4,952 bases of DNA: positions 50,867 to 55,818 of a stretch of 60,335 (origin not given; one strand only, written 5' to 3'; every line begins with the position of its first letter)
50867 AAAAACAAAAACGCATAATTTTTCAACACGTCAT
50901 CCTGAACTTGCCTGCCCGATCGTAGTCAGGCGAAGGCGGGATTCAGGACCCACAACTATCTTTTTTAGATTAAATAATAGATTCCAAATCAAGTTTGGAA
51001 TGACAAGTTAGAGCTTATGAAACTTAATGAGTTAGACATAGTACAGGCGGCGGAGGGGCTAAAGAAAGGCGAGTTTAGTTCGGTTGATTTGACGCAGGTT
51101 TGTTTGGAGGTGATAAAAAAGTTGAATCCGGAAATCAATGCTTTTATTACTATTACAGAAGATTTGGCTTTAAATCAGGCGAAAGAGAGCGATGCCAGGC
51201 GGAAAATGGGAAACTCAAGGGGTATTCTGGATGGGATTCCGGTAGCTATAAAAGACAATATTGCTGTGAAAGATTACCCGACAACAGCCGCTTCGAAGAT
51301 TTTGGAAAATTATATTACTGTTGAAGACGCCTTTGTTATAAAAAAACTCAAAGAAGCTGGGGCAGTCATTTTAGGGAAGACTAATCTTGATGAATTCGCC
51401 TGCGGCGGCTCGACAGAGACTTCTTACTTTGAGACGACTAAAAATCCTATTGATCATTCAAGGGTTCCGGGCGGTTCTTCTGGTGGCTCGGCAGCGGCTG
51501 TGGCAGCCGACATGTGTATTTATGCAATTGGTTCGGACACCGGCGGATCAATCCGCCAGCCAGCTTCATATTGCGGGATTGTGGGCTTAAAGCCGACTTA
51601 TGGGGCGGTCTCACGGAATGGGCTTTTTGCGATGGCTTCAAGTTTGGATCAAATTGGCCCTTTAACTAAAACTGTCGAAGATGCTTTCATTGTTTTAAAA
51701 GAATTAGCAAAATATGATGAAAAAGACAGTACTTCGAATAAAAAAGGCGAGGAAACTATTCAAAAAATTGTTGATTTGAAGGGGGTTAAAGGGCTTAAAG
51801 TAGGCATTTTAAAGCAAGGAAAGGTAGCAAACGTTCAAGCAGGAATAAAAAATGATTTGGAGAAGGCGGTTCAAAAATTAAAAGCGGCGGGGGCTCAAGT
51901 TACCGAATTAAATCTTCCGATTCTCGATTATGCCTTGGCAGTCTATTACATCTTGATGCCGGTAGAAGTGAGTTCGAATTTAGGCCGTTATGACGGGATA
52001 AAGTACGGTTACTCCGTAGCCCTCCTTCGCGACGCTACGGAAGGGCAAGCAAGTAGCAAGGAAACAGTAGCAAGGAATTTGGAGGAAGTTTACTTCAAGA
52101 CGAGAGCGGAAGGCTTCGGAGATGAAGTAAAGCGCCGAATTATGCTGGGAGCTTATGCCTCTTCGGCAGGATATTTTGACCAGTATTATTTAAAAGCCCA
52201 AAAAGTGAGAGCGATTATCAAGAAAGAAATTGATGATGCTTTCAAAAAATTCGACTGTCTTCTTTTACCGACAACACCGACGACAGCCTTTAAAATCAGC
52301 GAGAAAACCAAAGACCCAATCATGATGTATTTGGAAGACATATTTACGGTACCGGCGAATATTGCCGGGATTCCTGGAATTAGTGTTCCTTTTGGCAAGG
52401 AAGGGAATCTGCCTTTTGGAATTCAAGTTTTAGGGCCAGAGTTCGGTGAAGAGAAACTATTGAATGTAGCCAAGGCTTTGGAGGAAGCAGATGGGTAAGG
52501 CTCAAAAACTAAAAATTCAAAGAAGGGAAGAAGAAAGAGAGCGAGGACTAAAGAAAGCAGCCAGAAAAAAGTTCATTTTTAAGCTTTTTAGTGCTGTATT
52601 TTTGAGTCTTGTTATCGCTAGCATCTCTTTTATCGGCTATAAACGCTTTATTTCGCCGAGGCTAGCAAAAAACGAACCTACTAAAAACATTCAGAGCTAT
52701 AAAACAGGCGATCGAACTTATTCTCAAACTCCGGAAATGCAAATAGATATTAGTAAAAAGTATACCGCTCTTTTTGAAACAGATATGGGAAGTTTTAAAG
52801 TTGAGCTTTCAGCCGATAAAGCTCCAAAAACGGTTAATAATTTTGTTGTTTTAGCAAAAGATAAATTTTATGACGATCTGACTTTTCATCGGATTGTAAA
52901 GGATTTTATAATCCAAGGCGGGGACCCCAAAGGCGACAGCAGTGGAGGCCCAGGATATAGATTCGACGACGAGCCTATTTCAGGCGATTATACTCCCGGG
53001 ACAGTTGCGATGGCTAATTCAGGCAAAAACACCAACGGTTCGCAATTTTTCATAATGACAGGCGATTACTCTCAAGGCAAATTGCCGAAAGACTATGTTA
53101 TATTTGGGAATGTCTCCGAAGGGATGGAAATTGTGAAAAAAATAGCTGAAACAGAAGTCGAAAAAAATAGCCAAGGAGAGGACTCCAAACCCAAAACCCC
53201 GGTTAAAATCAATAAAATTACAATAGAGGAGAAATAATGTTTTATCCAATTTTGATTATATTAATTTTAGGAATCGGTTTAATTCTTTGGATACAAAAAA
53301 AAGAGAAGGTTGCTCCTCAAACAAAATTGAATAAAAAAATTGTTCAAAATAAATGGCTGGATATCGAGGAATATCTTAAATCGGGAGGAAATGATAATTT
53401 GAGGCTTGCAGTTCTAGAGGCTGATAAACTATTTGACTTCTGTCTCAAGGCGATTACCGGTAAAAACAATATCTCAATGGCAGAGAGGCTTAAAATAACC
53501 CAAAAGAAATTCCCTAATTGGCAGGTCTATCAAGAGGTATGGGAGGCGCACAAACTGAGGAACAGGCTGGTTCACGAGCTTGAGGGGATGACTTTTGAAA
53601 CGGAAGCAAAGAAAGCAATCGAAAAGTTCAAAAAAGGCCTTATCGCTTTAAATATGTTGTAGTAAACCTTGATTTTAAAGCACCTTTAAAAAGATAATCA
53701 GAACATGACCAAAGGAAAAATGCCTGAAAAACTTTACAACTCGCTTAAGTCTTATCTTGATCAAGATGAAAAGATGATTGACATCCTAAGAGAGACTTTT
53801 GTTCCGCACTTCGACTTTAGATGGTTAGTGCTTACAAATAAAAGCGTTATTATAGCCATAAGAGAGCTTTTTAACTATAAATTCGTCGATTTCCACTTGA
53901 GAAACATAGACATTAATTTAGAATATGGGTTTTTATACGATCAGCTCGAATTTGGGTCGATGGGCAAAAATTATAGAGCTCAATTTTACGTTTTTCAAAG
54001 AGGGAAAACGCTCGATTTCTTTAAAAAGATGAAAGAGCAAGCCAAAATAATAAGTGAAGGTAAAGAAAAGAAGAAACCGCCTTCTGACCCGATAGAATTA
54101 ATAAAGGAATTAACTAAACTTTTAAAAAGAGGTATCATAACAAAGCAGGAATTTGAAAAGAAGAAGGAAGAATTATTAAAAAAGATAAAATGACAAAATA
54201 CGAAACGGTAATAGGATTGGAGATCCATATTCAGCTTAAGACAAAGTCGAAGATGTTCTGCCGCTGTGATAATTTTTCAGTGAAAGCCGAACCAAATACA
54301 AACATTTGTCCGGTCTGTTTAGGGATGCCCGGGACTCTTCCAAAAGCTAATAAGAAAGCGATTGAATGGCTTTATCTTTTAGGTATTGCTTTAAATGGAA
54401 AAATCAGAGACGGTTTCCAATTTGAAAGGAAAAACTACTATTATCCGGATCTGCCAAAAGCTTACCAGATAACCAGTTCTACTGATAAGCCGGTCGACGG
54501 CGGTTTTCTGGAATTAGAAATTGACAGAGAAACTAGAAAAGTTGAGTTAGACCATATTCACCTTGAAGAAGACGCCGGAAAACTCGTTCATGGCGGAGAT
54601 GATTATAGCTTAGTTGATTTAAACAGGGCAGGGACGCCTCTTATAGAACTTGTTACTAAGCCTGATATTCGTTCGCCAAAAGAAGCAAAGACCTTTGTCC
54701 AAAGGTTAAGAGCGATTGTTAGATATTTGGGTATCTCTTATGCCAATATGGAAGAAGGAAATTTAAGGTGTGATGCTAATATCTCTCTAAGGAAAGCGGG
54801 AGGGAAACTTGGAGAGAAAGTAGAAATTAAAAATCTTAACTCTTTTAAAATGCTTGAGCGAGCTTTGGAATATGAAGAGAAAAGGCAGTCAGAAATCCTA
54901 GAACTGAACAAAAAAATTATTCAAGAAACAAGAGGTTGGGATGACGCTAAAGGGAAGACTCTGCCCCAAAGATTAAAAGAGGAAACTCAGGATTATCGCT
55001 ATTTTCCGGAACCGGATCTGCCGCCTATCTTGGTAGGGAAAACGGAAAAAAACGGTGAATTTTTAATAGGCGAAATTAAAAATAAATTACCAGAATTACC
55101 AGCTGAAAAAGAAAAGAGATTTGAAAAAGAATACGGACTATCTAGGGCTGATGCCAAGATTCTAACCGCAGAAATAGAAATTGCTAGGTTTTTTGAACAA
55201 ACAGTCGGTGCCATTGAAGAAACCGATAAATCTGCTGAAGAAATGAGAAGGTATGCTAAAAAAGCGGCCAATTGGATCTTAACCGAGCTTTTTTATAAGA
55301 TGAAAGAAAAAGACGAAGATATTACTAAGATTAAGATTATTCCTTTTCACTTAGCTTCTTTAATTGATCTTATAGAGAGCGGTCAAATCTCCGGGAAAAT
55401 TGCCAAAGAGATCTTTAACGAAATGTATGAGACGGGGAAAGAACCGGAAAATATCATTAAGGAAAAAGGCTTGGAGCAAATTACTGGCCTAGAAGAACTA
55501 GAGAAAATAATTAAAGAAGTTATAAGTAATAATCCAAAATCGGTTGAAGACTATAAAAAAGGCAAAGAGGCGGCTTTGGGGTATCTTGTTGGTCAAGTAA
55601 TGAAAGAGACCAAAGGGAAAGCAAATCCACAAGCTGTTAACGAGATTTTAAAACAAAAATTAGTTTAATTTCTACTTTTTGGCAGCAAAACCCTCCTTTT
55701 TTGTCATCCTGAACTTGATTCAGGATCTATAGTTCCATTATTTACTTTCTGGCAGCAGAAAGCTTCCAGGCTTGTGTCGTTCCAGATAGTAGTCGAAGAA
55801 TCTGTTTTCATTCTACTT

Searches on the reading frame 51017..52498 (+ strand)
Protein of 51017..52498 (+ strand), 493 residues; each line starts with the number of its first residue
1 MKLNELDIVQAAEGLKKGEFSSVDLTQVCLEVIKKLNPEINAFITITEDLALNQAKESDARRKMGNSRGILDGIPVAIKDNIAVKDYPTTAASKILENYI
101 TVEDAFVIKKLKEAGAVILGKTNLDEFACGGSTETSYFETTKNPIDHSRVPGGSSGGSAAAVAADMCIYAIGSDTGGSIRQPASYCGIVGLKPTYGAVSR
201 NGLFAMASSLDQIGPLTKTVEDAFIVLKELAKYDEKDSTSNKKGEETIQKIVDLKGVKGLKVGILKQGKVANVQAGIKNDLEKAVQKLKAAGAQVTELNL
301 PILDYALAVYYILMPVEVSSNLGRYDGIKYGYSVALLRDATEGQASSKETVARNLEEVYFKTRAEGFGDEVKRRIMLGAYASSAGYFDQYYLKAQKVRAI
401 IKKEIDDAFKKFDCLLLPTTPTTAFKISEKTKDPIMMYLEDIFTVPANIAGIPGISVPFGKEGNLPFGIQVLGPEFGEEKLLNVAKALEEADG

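Call 31: search_protein_families(library=pfam, proteins=[window:51017-52498:+], max_evalue=0.0001)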
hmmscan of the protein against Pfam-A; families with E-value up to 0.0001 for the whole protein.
window:51017-52498:+ (493 aa): 1 family
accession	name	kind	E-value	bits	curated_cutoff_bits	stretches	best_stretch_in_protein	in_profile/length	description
PF01425.27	Amidase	-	4.6e-152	507.6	27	1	24-482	1-445/445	Amidase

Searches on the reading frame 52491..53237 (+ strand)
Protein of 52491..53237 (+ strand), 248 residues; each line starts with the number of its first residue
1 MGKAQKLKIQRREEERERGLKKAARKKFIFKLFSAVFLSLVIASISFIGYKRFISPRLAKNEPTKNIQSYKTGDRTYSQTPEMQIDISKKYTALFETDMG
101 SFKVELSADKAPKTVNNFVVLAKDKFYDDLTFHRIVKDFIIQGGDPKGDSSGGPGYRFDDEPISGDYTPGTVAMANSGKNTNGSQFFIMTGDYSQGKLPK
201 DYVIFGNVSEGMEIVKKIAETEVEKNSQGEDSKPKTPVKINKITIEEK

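Call 31: search_protein_families(library=pfam, proteins=[window:52491-53237:+], max_evalue=0.0001)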
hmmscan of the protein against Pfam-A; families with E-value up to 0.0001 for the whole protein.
window:52491-53237:+ (248 aa): 1 family
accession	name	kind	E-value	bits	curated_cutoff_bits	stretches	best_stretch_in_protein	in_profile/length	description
PF00160.26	Pro_isomerase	-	2.9e-43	148.3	21.7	1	95-244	4-158/159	Cyclophilin type peptidyl-prolyl cis-trans isomerase/CLD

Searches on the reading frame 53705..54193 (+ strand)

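Call 101: search_protein_families(library=pfam, proteins=[window:53705-54193:+], max_evalue=0.05)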
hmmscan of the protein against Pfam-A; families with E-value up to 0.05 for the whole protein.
window:53705-54193:+ (162 aa): 3 families
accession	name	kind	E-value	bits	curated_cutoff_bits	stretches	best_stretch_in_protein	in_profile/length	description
PF09851.14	SHOCT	-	1.5e-05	25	27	1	133-158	3-28/28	Short C-terminal domain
PF05120.17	GvpG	-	0.0039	17.8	30.6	1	133-161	37-65/67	Gas vesicle protein G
PF20612.3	SHOCT_2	-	0.042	14.4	24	1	136-160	19-43/53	SHOCT domain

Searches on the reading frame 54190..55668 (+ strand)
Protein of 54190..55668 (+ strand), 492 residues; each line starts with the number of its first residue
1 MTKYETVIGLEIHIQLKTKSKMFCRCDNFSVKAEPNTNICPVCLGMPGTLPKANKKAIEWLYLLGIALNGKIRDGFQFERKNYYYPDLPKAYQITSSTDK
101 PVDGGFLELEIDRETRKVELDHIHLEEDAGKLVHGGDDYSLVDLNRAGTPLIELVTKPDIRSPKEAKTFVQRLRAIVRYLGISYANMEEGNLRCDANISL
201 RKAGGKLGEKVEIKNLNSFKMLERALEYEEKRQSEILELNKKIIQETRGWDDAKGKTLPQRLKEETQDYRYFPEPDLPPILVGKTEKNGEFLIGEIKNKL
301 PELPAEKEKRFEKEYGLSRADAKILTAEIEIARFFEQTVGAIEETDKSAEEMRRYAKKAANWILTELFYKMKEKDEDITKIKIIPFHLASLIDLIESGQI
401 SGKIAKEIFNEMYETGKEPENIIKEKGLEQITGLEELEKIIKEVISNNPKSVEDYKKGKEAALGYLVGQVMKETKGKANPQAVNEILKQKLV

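Call 101: search_protein_families(library=pfam, proteins=[window:54190-55668:+], max_evalue=0.05)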
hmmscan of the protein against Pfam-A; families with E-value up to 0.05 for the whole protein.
window:54190-55668:+ (492 aa): 4 families
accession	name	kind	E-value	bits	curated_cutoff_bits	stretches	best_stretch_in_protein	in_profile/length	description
PF02934.20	GatB_N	-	7.5e-111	370.2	23.4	1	6-284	1-273/277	GatB/GatE catalytic domain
PF02637.23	GatB_Yqey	-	2.7e-52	177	27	1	354-491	12-148/148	GatB domain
PF09424.15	YqeY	-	0.0086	16.6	27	1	429-491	89-143/143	Yqey-like protein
PF22128.2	Alp7A_like_C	-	0.046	13.9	22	1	420-486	43-109/156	Alp7A C-terminal domain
